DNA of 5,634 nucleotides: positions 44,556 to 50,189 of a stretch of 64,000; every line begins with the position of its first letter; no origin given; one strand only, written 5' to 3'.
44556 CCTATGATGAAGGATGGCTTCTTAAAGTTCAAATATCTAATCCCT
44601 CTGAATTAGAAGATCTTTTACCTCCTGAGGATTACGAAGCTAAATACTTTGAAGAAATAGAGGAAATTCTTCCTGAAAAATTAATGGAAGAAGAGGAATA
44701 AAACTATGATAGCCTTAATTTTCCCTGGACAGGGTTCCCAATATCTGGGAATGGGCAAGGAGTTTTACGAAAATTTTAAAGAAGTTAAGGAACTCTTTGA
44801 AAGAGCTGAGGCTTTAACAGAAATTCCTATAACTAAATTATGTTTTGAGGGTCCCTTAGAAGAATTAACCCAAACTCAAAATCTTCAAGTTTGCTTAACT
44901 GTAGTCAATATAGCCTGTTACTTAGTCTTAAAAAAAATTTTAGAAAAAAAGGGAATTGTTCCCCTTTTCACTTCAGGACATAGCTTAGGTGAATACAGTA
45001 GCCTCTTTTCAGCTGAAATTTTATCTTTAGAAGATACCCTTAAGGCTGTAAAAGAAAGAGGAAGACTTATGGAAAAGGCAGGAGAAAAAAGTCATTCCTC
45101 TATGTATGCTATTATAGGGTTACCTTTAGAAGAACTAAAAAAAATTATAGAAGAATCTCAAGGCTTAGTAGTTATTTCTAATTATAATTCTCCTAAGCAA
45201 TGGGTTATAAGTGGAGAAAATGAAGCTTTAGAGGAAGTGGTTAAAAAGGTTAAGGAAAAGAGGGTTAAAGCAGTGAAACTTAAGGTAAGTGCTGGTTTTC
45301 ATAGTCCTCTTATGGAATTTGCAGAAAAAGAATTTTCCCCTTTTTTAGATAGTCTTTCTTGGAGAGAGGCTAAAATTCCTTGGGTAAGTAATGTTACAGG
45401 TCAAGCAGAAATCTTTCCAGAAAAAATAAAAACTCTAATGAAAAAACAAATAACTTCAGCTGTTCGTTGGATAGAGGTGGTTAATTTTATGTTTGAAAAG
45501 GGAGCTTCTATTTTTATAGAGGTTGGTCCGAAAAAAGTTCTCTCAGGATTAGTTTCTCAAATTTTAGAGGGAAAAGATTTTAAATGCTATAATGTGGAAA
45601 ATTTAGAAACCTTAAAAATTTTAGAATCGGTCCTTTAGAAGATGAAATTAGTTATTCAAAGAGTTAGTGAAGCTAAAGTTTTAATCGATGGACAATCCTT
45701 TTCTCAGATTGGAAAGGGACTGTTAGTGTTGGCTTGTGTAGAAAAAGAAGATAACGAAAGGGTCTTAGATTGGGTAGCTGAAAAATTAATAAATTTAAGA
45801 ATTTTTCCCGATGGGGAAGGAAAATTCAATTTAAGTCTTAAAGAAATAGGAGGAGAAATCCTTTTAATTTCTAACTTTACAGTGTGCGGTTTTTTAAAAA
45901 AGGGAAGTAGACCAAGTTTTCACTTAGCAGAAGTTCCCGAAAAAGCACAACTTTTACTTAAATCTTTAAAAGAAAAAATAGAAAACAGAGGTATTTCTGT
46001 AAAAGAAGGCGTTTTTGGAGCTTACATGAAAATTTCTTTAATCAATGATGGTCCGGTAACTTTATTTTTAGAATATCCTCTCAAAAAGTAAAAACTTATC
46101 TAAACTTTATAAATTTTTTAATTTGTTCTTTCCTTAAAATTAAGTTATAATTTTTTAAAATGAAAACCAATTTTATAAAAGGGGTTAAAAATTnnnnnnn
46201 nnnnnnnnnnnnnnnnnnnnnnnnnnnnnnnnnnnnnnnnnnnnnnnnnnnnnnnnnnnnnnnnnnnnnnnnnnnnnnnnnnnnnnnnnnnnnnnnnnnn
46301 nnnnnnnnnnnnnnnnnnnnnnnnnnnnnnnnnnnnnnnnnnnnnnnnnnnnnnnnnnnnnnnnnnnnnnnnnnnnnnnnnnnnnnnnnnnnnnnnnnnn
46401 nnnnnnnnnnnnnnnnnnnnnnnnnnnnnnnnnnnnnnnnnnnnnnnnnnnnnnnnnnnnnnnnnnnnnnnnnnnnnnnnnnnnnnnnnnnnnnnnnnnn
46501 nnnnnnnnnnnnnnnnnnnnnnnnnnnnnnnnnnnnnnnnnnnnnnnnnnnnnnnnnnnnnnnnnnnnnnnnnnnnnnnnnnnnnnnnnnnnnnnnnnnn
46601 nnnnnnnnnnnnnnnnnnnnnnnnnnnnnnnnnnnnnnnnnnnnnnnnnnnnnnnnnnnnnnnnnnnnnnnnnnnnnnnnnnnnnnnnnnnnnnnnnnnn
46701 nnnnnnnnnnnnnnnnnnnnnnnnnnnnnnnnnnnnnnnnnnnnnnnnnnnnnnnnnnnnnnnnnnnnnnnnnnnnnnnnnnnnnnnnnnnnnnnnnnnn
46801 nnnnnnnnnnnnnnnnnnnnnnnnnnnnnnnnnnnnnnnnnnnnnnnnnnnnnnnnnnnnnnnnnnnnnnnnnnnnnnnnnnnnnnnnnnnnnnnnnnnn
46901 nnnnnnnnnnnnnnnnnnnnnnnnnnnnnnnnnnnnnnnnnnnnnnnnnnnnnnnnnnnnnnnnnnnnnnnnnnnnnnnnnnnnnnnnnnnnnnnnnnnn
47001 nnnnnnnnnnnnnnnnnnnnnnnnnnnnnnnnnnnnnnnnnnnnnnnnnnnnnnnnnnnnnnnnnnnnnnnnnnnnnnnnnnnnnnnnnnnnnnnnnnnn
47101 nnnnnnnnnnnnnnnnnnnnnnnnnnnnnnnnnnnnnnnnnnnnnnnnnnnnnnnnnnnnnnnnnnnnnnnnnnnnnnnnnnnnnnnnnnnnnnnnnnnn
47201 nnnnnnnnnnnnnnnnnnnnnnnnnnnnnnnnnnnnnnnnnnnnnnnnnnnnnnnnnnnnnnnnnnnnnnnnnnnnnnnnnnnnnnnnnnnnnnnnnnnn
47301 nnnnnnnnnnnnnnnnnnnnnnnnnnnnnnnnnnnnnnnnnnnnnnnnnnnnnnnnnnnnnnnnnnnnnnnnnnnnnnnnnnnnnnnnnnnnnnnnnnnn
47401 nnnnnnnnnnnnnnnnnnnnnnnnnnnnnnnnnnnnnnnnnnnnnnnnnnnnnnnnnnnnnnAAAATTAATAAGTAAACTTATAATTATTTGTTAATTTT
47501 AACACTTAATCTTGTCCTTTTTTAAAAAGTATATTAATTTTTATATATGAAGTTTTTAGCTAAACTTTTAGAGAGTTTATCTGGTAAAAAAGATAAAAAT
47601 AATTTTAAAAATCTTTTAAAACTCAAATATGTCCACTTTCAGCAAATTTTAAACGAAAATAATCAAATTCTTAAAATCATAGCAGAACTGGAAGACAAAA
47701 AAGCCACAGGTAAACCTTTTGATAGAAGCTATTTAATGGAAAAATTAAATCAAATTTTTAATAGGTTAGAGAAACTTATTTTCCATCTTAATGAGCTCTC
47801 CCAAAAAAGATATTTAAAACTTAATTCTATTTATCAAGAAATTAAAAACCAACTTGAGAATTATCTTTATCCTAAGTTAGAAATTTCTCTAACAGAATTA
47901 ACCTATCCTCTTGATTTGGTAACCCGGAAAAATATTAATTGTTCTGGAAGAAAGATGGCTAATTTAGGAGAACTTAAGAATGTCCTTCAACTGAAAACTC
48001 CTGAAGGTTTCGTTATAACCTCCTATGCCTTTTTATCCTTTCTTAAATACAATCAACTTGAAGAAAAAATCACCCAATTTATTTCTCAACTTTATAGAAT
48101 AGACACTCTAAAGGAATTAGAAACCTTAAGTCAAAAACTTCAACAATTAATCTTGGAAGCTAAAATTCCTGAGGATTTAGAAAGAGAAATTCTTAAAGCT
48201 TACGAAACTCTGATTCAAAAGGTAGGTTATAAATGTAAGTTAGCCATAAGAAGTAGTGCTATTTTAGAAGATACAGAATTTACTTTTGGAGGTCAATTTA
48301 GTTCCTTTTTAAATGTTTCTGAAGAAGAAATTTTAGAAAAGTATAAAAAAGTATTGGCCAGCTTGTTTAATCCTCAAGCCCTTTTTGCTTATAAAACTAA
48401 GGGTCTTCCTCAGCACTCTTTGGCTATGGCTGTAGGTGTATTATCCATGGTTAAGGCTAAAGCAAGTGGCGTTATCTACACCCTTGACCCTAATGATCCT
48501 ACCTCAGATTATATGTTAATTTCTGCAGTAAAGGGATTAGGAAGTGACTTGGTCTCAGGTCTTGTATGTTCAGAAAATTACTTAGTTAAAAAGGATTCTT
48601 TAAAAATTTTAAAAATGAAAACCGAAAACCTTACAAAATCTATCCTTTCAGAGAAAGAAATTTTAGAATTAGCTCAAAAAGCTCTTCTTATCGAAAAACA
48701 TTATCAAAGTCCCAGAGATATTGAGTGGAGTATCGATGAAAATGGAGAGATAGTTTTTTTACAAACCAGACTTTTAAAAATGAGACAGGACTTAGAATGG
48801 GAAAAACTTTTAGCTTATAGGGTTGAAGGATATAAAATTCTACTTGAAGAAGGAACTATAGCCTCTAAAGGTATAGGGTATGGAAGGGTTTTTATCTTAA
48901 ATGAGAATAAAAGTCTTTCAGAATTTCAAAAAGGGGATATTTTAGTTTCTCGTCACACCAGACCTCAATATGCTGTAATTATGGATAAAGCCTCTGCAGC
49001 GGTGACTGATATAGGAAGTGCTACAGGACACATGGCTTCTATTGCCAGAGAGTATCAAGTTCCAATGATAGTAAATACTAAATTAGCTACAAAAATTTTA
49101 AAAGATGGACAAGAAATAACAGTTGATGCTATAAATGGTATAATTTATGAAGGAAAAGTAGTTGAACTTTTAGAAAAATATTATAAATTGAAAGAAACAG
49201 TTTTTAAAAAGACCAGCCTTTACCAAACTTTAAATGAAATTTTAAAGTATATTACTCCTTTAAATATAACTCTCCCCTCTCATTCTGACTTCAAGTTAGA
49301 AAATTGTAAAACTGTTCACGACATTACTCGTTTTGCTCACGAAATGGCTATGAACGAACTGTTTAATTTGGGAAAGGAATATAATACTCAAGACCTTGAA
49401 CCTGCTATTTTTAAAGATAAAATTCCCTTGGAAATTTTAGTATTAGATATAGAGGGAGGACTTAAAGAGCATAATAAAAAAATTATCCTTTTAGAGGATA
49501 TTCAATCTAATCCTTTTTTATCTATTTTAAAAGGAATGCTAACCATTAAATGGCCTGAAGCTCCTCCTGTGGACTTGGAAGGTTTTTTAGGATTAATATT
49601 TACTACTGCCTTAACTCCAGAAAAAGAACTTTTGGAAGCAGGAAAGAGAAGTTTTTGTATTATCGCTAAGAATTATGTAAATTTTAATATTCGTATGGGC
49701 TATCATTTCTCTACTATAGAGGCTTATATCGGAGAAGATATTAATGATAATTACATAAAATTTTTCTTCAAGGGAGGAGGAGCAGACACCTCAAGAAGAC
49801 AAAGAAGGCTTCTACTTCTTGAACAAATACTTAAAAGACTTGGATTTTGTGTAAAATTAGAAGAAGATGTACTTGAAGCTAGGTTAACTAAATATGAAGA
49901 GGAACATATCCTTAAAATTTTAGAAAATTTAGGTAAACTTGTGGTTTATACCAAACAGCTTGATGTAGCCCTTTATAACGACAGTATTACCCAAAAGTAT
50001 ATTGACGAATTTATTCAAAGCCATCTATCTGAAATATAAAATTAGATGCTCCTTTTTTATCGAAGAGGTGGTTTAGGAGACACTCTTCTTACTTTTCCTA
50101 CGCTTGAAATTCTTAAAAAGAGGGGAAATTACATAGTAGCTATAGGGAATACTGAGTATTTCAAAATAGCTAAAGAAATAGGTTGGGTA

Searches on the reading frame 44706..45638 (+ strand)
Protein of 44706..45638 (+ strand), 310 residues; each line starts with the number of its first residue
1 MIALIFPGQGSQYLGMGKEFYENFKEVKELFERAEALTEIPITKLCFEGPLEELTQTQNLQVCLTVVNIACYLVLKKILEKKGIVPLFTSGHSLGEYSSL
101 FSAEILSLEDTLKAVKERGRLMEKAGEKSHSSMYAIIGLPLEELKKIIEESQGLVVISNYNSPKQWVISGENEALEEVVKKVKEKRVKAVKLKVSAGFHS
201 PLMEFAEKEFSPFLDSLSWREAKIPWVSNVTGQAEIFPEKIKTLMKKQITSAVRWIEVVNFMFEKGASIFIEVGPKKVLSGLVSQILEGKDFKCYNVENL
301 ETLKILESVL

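Call 68: search_protein_families(library=pfam, proteins=[window:44706-45638:+], max_evalue=0.00001)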
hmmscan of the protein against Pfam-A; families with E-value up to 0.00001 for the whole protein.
window:44706-45638:+ (310 aa): 1 family
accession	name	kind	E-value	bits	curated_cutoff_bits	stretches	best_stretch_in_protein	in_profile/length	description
PF00698.26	Acyl_transf_1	-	1.9e-36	126.6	32.7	1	5-288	3-280/319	Acyl transferase domain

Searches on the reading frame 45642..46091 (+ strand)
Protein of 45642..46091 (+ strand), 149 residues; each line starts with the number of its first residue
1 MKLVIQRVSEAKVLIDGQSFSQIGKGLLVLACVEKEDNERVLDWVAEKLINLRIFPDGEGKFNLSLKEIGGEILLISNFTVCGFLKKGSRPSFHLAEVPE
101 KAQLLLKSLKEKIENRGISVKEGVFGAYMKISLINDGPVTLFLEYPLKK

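Call 68: search_protein_families(library=pfam, proteins=[window:45642-46091:+], max_evalue=0.00001)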
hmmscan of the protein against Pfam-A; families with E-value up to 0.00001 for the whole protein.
window:45642-46091:+ (149 aa): 1 family
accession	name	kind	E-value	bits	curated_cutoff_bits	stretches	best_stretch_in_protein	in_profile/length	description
PF02580.21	Tyr_Deacylase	-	1.2e-49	168.8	25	1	2-144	1-144/144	D-Tyr-tRNA(Tyr) deacylase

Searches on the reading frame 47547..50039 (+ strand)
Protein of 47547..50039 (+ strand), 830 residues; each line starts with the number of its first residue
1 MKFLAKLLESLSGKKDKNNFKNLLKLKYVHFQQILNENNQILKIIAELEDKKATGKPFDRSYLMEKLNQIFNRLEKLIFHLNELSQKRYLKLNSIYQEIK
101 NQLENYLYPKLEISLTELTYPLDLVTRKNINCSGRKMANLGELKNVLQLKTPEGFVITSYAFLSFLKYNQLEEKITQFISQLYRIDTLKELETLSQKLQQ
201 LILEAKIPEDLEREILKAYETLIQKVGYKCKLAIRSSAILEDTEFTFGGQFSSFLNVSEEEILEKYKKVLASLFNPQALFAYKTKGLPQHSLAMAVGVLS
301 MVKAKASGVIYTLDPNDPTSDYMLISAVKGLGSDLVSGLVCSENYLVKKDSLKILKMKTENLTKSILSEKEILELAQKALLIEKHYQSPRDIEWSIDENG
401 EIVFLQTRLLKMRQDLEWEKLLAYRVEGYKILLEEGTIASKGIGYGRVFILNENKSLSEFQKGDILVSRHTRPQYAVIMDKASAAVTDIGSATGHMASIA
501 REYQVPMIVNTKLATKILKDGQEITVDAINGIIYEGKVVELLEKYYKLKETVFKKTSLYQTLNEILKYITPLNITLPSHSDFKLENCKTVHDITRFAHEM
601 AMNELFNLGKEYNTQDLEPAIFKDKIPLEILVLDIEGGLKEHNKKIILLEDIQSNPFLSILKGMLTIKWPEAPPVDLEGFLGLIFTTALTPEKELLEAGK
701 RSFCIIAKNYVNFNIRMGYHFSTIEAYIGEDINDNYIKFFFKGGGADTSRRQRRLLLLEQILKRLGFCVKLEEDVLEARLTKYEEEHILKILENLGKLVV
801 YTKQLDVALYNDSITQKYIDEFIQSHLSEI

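Call 75: search_protein_families(library=pfam, proteins=[window:47547-50039:+], max_evalue=0.00001)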
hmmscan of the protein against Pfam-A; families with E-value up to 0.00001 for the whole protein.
window:47547-50039:+ (830 aa): 2 families
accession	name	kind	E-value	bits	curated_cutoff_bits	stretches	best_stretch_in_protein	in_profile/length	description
PF01326.24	PPDK_N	-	4.7e-74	250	27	2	134-358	5-233/328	Pyruvate phosphate dikinase, AMP/ATP-binding domain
PF00391.29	PEP-utilizers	-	5.6e-21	74.4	23.1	1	460-531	1-72/72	PEP-utilising enzyme, mobile domain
